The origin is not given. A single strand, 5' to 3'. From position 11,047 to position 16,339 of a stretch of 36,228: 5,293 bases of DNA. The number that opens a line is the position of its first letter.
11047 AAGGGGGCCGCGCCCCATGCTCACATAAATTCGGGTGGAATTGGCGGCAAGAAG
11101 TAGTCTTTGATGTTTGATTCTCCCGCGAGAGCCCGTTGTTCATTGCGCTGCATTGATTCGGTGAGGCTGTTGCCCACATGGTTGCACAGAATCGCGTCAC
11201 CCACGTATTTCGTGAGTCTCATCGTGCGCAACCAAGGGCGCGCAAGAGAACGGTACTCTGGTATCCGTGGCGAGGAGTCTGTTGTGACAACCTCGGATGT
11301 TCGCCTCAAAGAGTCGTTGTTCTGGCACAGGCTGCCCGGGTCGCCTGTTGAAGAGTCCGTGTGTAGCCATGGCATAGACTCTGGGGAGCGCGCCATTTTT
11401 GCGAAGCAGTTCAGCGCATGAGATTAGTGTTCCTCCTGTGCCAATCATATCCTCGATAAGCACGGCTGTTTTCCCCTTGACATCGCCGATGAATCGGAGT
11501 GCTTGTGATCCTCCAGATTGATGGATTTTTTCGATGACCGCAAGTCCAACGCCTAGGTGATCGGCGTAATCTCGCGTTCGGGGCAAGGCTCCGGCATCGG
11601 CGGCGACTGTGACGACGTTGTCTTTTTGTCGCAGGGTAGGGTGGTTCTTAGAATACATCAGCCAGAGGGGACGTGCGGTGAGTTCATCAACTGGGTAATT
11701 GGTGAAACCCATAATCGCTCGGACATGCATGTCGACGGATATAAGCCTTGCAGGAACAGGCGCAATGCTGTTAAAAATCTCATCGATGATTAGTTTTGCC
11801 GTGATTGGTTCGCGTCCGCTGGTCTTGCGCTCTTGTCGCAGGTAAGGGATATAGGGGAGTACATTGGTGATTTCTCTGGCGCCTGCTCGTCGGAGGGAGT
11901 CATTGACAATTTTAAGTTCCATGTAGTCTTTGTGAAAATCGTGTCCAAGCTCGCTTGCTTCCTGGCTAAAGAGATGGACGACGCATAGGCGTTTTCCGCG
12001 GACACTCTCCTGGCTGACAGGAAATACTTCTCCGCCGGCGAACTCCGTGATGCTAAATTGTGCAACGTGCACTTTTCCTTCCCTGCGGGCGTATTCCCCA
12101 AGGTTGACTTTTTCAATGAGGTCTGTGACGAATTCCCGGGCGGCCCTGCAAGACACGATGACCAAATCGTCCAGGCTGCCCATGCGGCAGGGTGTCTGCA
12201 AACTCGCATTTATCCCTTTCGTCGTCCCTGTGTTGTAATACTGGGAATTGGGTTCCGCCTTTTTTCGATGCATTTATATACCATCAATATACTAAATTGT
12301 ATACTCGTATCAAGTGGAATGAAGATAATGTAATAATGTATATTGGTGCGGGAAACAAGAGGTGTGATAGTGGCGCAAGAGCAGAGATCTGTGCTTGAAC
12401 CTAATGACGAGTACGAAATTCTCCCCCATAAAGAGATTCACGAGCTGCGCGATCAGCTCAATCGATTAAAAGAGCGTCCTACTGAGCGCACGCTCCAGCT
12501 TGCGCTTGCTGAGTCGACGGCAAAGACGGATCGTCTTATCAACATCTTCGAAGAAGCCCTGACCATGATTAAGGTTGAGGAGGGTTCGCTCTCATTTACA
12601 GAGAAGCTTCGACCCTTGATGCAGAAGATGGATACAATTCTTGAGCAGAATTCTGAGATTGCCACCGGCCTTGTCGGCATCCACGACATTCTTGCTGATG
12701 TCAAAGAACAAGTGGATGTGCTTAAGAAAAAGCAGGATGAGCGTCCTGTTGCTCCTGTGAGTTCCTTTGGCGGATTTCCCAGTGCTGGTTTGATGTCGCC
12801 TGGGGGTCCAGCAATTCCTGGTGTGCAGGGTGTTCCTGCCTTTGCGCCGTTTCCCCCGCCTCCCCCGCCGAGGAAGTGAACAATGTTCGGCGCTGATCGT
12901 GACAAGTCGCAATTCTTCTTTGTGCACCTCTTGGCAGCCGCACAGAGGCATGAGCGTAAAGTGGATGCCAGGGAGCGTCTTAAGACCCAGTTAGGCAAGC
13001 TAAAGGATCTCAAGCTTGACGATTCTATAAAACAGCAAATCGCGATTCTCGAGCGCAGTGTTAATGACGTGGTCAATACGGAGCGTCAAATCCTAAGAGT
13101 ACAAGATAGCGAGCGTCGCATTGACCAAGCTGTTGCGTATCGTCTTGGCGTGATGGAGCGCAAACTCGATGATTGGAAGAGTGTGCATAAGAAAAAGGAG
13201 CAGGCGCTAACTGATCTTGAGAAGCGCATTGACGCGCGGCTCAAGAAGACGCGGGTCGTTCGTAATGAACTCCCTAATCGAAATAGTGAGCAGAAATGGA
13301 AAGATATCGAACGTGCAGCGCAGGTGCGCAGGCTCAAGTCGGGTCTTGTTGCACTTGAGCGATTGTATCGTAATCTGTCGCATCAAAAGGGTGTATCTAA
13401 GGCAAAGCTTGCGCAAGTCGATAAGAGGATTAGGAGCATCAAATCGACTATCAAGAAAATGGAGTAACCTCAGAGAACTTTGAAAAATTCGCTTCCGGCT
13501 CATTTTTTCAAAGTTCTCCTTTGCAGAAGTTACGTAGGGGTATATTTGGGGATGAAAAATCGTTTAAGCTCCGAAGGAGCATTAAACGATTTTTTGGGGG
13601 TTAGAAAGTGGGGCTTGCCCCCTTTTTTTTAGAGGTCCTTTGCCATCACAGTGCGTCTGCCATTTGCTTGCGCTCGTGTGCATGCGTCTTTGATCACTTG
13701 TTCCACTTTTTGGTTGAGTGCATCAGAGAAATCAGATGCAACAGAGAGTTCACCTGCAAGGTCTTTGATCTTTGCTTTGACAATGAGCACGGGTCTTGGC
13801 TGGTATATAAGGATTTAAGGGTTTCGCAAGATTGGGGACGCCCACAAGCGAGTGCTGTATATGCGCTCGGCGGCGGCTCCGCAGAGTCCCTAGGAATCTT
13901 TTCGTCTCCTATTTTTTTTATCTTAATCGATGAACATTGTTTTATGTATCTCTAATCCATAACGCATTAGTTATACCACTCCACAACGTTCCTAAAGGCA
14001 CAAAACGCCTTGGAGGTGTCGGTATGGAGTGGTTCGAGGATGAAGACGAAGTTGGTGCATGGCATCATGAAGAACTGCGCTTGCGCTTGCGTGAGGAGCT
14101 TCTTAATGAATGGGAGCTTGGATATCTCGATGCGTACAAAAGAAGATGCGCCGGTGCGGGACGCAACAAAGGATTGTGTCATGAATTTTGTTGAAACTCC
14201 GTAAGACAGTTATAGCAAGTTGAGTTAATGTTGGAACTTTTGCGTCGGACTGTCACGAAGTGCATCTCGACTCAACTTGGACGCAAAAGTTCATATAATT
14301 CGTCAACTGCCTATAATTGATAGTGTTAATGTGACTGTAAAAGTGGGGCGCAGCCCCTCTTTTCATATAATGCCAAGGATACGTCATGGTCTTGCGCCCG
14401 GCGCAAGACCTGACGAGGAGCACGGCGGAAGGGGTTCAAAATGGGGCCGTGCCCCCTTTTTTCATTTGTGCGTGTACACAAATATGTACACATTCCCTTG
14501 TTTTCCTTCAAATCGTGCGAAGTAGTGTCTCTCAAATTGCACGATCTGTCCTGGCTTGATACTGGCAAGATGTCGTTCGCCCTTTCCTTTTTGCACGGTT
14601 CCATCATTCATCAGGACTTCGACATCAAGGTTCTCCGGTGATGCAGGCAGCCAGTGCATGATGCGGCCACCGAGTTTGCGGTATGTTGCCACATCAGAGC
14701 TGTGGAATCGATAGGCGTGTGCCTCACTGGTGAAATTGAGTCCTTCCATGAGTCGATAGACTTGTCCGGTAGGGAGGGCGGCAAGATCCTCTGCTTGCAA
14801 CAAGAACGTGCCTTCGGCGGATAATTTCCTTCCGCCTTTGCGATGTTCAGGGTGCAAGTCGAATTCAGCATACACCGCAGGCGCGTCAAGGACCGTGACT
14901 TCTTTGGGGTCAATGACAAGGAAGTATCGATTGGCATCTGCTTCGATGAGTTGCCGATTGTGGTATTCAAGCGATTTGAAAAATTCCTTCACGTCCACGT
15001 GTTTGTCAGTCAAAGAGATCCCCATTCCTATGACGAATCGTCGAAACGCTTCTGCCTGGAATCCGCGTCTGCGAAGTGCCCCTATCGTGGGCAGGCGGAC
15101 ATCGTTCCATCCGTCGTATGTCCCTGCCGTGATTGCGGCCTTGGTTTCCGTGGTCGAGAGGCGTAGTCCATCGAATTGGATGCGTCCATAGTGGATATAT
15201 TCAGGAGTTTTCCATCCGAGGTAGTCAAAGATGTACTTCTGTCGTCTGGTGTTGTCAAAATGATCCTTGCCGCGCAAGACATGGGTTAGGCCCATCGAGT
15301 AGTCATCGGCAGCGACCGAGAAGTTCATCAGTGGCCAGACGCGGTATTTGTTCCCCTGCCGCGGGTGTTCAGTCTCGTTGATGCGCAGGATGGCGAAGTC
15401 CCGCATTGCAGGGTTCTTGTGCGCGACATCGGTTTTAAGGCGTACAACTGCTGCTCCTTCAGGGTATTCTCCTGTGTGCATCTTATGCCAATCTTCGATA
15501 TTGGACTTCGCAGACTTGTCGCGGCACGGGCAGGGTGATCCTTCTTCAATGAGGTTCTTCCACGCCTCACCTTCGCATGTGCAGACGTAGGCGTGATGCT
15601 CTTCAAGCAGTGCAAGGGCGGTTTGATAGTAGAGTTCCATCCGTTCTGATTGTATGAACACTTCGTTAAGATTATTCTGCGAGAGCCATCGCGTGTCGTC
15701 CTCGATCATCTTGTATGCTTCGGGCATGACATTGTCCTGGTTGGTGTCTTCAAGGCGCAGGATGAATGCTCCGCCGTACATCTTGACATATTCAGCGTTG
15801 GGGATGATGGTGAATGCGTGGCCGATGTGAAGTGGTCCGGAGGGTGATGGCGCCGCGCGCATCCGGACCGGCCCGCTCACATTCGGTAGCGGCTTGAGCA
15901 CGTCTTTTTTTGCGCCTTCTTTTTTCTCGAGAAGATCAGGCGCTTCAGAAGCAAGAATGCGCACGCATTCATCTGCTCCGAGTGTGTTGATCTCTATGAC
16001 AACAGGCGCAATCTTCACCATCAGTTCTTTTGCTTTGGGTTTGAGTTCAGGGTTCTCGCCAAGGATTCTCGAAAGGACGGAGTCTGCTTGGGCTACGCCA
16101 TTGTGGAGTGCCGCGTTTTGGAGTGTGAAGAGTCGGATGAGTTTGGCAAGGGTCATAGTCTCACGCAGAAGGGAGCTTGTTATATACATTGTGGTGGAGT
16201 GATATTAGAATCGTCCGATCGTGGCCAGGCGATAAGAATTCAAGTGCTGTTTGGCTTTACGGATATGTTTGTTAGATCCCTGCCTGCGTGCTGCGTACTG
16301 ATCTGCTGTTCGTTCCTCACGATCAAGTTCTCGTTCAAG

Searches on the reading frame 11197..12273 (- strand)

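Call 40: search_protein_families(library=pfam, proteins=[window:11197-12273:-], max_evalue=0.001)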
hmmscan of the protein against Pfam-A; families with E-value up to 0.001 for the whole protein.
window:11197-12273:- (358 aa): 3 families
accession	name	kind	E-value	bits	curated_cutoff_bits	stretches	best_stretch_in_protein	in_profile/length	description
PF13793.12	Pribosyltran_N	-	8.1e-24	84.2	25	1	38-166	2-113/117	N-terminal domain of ribose phosphate pyrophosphokinase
PF14572.12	Pribosyl_synth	-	9.5e-14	52.2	27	1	259-311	75-126/184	Phosphoribosyl synthetase-associated domain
PF00156.33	Pribosyltran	-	6.6e-11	42.2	26.3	1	217-296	28-116/158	Phosphoribosyl transferase domain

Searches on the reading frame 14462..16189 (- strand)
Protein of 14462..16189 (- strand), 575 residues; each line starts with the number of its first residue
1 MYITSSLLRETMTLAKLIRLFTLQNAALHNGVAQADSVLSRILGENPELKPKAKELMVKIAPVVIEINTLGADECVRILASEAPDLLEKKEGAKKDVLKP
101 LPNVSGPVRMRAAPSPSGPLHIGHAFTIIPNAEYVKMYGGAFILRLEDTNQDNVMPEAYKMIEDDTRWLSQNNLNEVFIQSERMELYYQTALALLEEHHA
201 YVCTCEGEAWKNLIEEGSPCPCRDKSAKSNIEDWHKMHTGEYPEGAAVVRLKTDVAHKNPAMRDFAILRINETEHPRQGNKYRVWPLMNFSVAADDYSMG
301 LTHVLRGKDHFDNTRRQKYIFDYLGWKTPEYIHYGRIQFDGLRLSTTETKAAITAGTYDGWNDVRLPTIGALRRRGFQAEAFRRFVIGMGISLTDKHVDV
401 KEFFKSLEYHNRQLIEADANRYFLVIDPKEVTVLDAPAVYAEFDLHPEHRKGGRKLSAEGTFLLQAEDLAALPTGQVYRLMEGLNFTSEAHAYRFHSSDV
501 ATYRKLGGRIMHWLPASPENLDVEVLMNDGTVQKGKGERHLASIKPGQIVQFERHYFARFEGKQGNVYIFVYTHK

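Call 5: search_protein_families(library=pfam, proteins=[window:14462-16189:-], max_evalue=0.01)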
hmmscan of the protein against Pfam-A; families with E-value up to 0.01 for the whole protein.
window:14462-16189:- (575 aa): 3 families
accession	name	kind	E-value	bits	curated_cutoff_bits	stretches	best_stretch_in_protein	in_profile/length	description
PF00749.27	tRNA-synt_1c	-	1.3e-65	221.8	23.4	1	108-414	2-311/314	tRNA synthetases class I (E and Q), catalytic domain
PF03950.23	tRNA-synt_1c_C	-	6.9e-10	39.5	23.9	1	419-489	1-74/91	tRNA synthetases class I (E and Q), anti-codon binding domain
PF20974.2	tRNA-synt_1c_C2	-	6.9e-06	27.1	23.9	1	510-560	1-68/69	tRNA synthetases class I (E and Q), anti-codon binding domain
